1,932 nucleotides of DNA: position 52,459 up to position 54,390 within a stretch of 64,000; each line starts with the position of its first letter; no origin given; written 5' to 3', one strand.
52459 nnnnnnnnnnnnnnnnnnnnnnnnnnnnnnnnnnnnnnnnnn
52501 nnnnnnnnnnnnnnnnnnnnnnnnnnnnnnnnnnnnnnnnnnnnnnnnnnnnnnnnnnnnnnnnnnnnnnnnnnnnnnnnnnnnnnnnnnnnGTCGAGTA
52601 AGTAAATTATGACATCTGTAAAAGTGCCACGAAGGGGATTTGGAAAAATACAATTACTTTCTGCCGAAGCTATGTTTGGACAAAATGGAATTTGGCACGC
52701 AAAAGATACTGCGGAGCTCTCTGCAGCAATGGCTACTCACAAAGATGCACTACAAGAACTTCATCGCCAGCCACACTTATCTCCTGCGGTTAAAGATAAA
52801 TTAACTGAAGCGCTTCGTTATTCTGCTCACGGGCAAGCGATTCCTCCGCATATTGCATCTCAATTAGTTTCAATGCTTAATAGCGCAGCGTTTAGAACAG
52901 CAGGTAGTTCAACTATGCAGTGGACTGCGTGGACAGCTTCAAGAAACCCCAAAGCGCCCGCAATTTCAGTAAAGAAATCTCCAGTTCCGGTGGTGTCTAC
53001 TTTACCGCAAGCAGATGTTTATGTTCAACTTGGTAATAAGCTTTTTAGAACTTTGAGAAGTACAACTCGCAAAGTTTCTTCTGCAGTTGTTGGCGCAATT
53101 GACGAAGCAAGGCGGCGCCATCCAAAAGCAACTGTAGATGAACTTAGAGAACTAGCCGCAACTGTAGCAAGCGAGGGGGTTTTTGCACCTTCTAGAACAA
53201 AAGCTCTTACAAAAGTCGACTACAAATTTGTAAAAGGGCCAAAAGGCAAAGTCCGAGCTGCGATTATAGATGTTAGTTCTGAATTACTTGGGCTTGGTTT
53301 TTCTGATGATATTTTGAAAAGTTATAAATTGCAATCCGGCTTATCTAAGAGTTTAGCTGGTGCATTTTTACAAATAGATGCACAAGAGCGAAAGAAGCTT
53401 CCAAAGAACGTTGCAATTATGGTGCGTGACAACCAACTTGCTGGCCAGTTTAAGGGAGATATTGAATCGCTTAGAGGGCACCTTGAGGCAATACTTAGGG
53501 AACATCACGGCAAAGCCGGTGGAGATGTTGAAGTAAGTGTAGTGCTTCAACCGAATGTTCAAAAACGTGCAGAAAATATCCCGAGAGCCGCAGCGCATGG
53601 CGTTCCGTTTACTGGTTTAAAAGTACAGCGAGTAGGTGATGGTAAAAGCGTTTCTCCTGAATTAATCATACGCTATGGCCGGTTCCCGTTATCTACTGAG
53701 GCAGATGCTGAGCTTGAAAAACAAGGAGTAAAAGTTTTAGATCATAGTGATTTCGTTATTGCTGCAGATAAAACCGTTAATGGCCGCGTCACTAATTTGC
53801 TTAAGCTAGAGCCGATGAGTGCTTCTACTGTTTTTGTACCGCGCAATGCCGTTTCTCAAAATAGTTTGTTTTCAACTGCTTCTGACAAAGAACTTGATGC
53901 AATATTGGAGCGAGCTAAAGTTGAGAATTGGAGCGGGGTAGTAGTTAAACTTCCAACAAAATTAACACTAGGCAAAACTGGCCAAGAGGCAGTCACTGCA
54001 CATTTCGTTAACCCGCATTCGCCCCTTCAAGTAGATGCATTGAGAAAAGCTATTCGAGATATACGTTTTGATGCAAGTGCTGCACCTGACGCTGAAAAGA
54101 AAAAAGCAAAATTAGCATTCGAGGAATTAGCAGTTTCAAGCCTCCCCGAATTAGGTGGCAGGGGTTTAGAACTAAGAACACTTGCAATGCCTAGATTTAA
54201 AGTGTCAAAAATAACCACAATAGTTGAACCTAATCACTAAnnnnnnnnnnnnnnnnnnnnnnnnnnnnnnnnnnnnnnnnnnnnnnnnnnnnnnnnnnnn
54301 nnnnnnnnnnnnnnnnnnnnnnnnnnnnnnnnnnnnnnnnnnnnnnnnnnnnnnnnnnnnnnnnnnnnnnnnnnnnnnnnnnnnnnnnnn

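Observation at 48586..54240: Divergent operons of acyltransferase, M20 deacylases, DUF1611/BioD-like ATPase and an unknown 543-aa protein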

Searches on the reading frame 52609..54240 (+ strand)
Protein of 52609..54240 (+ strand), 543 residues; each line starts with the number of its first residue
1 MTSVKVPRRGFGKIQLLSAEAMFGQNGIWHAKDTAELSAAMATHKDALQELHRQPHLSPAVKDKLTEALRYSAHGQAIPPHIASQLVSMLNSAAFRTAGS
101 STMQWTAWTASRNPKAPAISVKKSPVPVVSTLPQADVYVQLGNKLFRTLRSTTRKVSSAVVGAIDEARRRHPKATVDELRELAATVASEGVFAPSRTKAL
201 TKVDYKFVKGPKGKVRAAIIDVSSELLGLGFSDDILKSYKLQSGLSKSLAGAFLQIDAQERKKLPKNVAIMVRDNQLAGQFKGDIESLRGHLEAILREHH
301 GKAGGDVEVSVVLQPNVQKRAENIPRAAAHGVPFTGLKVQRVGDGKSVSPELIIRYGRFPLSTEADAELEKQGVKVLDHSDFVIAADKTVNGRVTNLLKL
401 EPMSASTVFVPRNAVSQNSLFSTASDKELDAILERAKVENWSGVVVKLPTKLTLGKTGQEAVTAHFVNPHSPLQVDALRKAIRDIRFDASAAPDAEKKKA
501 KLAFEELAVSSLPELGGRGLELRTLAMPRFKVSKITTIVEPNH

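Call 3: search_protein_families(library=pfam, proteins=[window:52609-54240:+], max_evalue=0.01)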
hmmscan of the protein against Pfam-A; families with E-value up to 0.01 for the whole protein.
window:52609-54240:+ (543 aa): 1 family
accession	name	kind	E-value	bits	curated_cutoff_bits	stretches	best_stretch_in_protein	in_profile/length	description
PF09130.16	DUF1932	-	0.009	16.4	25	0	136-199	5-62/70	Domain of unknown function (DUF1932)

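Call 4: search_protein_families(library=ncbifam, proteins=[window:52609-54240:+], max_evalue=0.01)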
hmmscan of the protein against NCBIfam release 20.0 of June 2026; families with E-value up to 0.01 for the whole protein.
window:52609-54240:+ (543 aa): 0 families

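Call 5: find_homologous_proteins(query=window:52609-54240:+)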
Query window:52609-54240:+ (543 aa): 5 proteins with E <= 0.001 among 8000 candidates.
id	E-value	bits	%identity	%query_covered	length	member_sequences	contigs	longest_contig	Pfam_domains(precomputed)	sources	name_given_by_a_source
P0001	0.0e+0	1175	100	100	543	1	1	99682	-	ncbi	-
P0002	3.9e-203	694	62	99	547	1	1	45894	-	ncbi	-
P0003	1.0e-198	679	62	98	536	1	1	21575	-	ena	-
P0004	5.3e-195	667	61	98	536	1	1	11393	-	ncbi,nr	ncbi:MAG: hypothetical protein Q8R15_03230 [Candidatus Micrarchaeota archaeon]|nr:hypothetical prote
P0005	2.2e-135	470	46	99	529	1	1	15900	-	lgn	-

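Call 7: find_encoding_contigs(protein=P0002, flank=10000, max_places=3)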
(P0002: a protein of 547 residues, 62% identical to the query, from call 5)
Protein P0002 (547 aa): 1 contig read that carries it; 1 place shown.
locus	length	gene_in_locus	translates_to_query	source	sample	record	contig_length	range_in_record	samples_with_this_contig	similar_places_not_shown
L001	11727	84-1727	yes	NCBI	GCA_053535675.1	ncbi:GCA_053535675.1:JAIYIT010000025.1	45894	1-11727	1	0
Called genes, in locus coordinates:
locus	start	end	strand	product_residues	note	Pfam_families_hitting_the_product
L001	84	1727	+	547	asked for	-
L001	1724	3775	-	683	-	PF00270:DEAD, PF04851:ResIII, PF22527:DEXQc_Suv3, PF00271:Helicase_C (weak), PF21280:Helicase_dom4_arc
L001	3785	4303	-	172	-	PF04229:GrpB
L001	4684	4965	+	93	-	-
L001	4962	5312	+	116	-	PF05016:ParE_toxin (weak)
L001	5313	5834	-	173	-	PF01864:CarS-like, PF01148:CTP_transf_1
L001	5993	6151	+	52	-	-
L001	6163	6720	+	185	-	PF27325:MJ0538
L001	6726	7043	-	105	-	-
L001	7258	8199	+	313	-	-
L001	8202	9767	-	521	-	PF21760:SecD_1st, PF02355:SecD_SecF_C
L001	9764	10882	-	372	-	PF07549:Sec_GG (weak), PF02355:SecD_SecF_C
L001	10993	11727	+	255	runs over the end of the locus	-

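Call 8: find_encoding_contigs(protein=P0003, flank=10000, max_places=3)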
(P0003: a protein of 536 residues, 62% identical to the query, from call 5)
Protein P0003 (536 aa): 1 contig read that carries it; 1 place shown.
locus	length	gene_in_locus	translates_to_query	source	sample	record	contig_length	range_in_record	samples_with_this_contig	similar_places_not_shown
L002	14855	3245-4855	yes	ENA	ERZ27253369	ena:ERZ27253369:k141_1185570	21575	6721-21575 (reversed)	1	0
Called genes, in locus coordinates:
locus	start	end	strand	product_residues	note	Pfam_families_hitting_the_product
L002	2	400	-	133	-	?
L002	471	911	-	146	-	PF00293:NUDIX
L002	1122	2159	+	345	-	PF03205:MobB (weak)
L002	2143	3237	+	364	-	PF04389:Peptidase_M28 (faint), PF01546:Peptidase_M20, PF07687:M20_dimer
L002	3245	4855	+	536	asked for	-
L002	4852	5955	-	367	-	PF04389:Peptidase_M28, PF01546:Peptidase_M20, PF07687:M20_dimer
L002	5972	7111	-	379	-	PF01637:ATPase_2, PF13173:AAA_14 (faint)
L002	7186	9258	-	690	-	PF00270:DEAD, PF04851:ResIII, PF22527:DEXQc_Suv3 (weak), PF00271:Helicase_C, PF21280:Helicase_dom4_arc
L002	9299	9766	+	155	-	PF04073:tRNA_edit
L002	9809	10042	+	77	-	-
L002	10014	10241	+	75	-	PF07927:HicA_toxin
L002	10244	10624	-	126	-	-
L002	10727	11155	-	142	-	PF00293:NUDIX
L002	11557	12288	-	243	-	PF00481:PP2C (weak), PF13672:PP2C_2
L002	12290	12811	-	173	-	PF01864:CarS-like, PF01148:CTP_transf_1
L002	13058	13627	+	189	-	PF27325:MJ0538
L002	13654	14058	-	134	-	PF01850:PIN (weak), PF13470:PIN_3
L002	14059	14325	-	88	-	PF04014:MazE_antitoxin (faint)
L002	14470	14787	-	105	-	-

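Call 9: find_encoding_contigs(protein=P0004, flank=10000, max_places=3)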
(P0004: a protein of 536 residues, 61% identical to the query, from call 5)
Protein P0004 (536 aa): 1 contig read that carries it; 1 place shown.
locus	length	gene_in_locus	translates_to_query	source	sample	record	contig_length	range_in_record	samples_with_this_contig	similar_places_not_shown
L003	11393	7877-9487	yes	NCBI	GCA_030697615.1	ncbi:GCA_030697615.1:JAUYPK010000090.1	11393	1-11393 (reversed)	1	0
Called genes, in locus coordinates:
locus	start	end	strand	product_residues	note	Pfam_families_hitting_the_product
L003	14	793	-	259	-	PF00290:Trp_syntA, PF00977:His_biosynth (faint)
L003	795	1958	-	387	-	PF00291:PALP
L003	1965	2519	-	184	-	-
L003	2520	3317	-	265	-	PF00218:IGPS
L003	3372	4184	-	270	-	PF00793:DAHP_synth_1, PF03102:NeuB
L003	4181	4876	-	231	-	PF00923:TAL_FSA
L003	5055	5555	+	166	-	-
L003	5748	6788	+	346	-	PF03205:MobB (faint)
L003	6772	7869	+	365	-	PF04389:Peptidase_M28 (weak), PF01546:Peptidase_M20, PF07687:M20_dimer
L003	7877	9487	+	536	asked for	-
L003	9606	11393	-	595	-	PF00270:DEAD, PF00271:Helicase_C, PF21280:Helicase_dom4_arc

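Call 10: find_encoding_contigs(protein=P0005, flank=10000, max_places=3)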
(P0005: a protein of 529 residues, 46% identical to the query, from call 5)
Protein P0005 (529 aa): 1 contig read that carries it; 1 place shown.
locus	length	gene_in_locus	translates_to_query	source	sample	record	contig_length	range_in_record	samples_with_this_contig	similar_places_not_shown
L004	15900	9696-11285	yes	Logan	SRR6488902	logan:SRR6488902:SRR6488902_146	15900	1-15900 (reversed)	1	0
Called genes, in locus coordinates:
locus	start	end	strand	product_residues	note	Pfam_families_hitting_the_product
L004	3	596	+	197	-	?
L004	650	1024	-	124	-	PF01850:PIN (weak)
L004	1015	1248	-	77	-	-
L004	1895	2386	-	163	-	PF00293:NUDIX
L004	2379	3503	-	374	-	PF14528:LAGLIDADG_3 (faint), PF12840:HTH_20 (faint)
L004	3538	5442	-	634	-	PF00493:MCM (faint), PF01078:Mg_chelatase, PF14532:Sigma54_activ_2 (faint), PF20030:bpMoxR (faint), PF00158:Sigma54_activat (weak), PF20436:LonB_AAA-LID, PF05362:Lon_C, PF13541:ChlI (weak), +3 more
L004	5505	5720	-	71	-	-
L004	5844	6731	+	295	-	PF23023:Anti-Pycsar_Apyc1, PF00753:Lactamase_B, PF12706:Lactamase_B_2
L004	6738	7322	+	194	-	-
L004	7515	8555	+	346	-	-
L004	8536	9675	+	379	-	PF04389:Peptidase_M28 (weak), PF01546:Peptidase_M20, PF07687:M20_dimer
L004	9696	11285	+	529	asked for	-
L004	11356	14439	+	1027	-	PF04021:Class_IIIsignal (weak), PF01839:FG-GAP, PF13517:FG-GAP_3 (weak), PF01839:FG-GAP (weak)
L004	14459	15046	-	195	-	PF13238:AAA_18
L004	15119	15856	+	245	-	-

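Call 23: search_protein_representatives(alignment_id=A1)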
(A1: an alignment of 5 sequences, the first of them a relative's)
Query: 5 sequences, 535 profile positions. Proteins with E-value up to 0.001 (for the whole library): 20; up to 1e-10: 10; up to 1e-30: 4. The best 20 are listed.
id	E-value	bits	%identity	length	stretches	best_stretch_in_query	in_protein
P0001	1.5e-288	974.2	-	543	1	1-535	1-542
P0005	5.2e-264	893.2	-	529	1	4-535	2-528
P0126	1.1e-105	370.7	-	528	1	3-534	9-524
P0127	2.4e-98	346.5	-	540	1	1-526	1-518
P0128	2.1e-29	118.9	-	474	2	198-484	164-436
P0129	4.3e-24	101.4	-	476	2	199-477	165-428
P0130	7.3e-22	94.0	-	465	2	199-516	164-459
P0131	1.2e-19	86.8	-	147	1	3-71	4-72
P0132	4.7e-19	84.8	-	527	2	30-306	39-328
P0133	2.6e-12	62.5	-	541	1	31-390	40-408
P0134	4.8e-10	55.0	-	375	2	199-279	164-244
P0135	2.9e-09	52.5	-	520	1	78-296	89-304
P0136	1.1e-08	50.6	-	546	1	67-383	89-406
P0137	1.4e-07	46.9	-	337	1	190-308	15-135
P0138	1.9e-06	43.2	-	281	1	219-483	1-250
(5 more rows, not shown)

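Call 24: predict_structure(alignment_id=A1)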
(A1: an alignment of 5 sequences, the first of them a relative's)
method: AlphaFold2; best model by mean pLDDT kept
length: 543 residues; sequences in the alignment: 5
mean_pLDDT: 55.2   pTM: 0.38
mean pLDDT of the five models: 55.2, 55.0, 52.9, 48.0, 45.8
residues with pLDDT >= 90: 4; 70-90: 193; 50-70: 107; < 50: 239
segments of 3 or more residues with pLDDT < 50: 1-17, 93-165, 174-180, 186-243, 379-413, 453-461, 508-543
pLDDT, mean of each block of 10 residues (from residue 1): 23 40 67 87 77 60 79 85 73 37 24 28 26 23 27 36 50 51 48 27 27 29 28 43 56 70 83 74 73 84 71 88 84 82 85 72 78 71 42 25 25 60 82 74 64 40 65 84 72 68 52 24 23 24 27
secondary structure, 60 per line:
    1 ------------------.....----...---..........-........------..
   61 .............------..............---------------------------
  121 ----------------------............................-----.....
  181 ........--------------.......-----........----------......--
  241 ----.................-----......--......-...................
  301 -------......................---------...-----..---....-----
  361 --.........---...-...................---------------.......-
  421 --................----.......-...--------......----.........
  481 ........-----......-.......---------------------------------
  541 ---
elements in order: H19-23 H34-43 H45-52 H59-73 H80-93 H143-170 H176-188 E203-209 E215-222 H233-238 H245-261 E267-272 H275-280 H282-300 E308-313 H314-329 E339-341 E352-355 H363-371 E375-377 H379-397 E413-419 H423-438 E443-449 E462-467 H472-488 H494-499 E501-507

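Call 27: search_solved_structures(query=A1, max_evalue=10)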
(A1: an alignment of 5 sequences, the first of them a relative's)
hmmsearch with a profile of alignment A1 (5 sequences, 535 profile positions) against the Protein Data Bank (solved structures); distinct sequences matched with E-value up to 10: 2.
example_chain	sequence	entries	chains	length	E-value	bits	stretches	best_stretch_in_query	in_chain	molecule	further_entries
7wio_A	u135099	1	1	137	0.75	11.4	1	24-102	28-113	Major ampullate spidroin 1A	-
5iz2_B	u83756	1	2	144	0.87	11.2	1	24-103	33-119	Major ampullate spidroin 1A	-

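Call 33: predict_structure(alignment_id=A2)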
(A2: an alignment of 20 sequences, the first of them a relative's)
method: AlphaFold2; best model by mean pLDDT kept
length: 543 residues; sequences in the alignment: 20
mean_pLDDT: 89.7   pTM: 0.89
mean pLDDT of the five models: 89.7, 87.8, 87.3, 86.5, 85.5
residues with pLDDT >= 90: 409; 70-90: 93; 50-70: 23; < 50: 18
segments of 3 or more residues with pLDDT < 50: 401-404, 531-543
pLDDT, mean of each block of 10 residues (from residue 1): 84 94 94 97 96 91 94 96 93 87 93 91 74 90 94 94 96 92 93 92 93 89 88 91 94 92 94 93 94 94 78 97 96 94 95 92 92 92 89 83 68 92 95 97 90 69 87 96 91 88 94 93 89 43 42
secondary structure, 60 per line:
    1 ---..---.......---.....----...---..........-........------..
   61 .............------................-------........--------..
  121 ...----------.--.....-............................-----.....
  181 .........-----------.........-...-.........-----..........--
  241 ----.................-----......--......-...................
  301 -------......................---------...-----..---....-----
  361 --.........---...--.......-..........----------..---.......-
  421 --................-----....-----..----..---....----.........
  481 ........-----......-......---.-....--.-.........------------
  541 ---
elements in order: E9-15 H19-23 H34-43 H45-52 H59-73 H80-95 E103-110 E119-123 E137-141 H143-170 H176-189 E201-209 E215-223 H229-238 H245-261 E267-272 H275-280 H282-300 E308-313 H314-329 E339-341 E352-355 H363-371 E375-377 H380-386 H388-397 E413-419 H423-438 E444-447 E464-467 H472-488 H494-499 E501-506 E520-528

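Call 36: fold_search(model_id=the predicted structure, library=pdb)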
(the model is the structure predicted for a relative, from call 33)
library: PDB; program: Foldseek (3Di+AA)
matches with E <= 10: 856; with E <= 0.001: 20
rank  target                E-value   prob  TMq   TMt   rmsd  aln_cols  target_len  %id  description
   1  8fbz_A                5.8e-09  1.00  0.37  0.42   9.8       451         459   13  Crystal Structure of apo human Glutathione Synthetase Y270E (released 2024-05-08)
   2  2hgs                  1.3e-08  1.00  0.36  0.40   9.9       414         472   14  HUMAN GLUTATHIONE SYNTHETASE (released 1999-06-22)
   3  8fbz_B                1.9e-07  1.00  0.36  0.41   8.5       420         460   13  Crystal Structure of apo human Glutathione Synthetase Y270E (released 2024-05-08)
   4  5oev_A                4.0e-07  1.00  0.32  0.37   9.7       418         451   11  The structure of a glutathione synthetase like-effector (GSS22) from Globodera pallida in apoform. (released 2018-04-25)
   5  1m0w_A                5.7e-07  1.00  0.40  0.44   8.0       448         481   12  Yeast Glutathione Synthase Bound to gamma-glutamyl-cysteine, AMP-PNP and 2 Magnesium Ions (released 2002-12-11)
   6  5oet_B                6.4e-07  1.00  0.35  0.43   8.1       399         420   10  The structure of a glutathione synthetase like-effector (GSS30) from Globodera pallida in apoform. (released 2018-04-25)
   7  1m0t_A                1.5e-06  1.00  0.32  0.38  10.6       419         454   12  Yeast Glutathione Synthase (released 2002-12-11)
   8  5oeu_A                1.8e-06  1.00  0.35  0.40   8.8       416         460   12  The structure of a glutathione synthetase like-effector (GSS22) from Globodera pallida in ADP-bound closed conformatio (released 2018-04-25)
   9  1m0w_B                4.6e-06  1.00  0.37  0.41   8.4       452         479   13  Yeast Glutathione Synthase Bound to gamma-glutamyl-cysteine, AMP-PNP and 2 Magnesium Ions (released 2002-12-11)
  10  3n6x                  8.2e-06  1.00  0.32  0.37   7.5       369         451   11  Crystal structure of a Putative glutathionylspermidine synthase (Mfla_0391) from METHYLOBACILLUS FLAGELLATUS KT at 2.35  (released 2010-06-09)
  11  3k1t                  8.7e-06  1.00  0.33  0.41  11.4       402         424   12  Crystal structure of Putative gamma-glutamylcysteine synthetase (YP_546622.1) from METHYLOBACILLUS FLAGELLATUS KT at 1.9 (released 2009-11-03)
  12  5oev_D                9.2e-06  1.00  0.34  0.40   9.1       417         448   10  The structure of a glutathione synthetase like-effector (GSS22) from Globodera pallida in apoform. (released 2018-04-25)
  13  5oet_A                9.2e-06  1.00  0.31  0.39  10.0       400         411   10  The structure of a glutathione synthetase like-effector (GSS30) from Globodera pallida in apoform. (released 2018-04-25)
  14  3kaj_A                9.8e-06  1.00  0.29  0.33  12.1       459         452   11  Apoenzyme structure of homoglutathione synthetase from Glycine max in open conformation (released 2009-12-22)
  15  1m0t_B                4.2e-05  1.00  0.31  0.36  11.0       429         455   11  Yeast Glutathione Synthase (released 2002-12-11)
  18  2io7_B                6.0e-04  0.99  0.34  0.32   8.4       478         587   10  E. coli Bifunctional glutathionylspermidine synthetase/amidase Incomplex with Mg2+ and AMPPNP (released 2006-12-12)
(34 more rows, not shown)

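Call 44: find_related_loci(query=A5, collection=metagenome_contigs, flank=10000)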
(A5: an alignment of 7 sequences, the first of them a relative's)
Query A5 (543 aa) in metagenome_contigs; peptide patterns used: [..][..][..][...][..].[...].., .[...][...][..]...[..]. (x = any residue, [..] = any of these).
70 stretches matched a pattern; 3 encode a relative of the query (tblastn E <= 1e-3); 3 distinct loci.
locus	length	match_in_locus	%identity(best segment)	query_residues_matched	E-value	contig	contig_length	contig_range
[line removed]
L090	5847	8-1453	61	53-541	0e+0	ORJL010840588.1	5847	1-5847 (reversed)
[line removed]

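Call 50: find_homologous_proteins(query=A2)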
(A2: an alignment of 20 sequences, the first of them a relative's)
Query A2 (20 sequences) (543 aa, profile of the alignment): 5 proteins with E <= 0.001 among 8000 candidates.
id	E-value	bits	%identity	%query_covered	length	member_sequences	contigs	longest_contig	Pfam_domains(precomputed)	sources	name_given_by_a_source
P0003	1.1e-186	640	62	98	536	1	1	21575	-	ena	-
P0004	1.5e-186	639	61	98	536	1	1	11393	-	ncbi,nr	ncbi:MAG: hypothetical protein Q8R15_03230 [Candidatus Micrarchaeota archaeon]|nr:hypothetical prote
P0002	2.6e-177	609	62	99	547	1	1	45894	-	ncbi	-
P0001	1.0e-173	597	100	100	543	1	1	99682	-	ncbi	-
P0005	2.5e-168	579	46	99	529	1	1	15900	-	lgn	-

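Call 51: find_encoding_contigs(protein=P0133, flank=8000, max_places=2)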
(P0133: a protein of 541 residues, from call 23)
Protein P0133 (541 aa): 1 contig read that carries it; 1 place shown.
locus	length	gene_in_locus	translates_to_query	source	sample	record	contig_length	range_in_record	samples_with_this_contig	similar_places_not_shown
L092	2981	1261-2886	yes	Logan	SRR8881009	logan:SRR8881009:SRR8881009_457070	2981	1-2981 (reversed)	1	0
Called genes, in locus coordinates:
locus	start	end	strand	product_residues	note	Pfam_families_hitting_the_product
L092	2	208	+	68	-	?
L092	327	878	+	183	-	-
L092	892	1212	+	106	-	-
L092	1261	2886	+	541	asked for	-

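Call 52: find_encoding_contigs(protein=P0128, flank=8000, max_places=2)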
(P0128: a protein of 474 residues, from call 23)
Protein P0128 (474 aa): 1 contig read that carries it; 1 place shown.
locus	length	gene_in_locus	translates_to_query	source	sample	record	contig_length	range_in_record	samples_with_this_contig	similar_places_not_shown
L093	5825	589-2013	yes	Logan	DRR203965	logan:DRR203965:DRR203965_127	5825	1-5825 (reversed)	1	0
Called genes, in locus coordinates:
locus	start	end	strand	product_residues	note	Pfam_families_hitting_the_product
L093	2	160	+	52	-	?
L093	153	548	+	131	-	PF00293:NUDIX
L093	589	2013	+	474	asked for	-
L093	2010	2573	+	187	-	PF00702:Hydrolase, PF13419:HAD_2 (weak), PF09419:PGP_phosphatase (faint), PF13242:Hydrolase_like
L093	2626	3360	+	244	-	PF00705:PCNA_N, PF02747:PCNA_C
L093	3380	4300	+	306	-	PF04104:DNA_primase_lrg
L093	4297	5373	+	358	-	PF01896:DNA_primase_S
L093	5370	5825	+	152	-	?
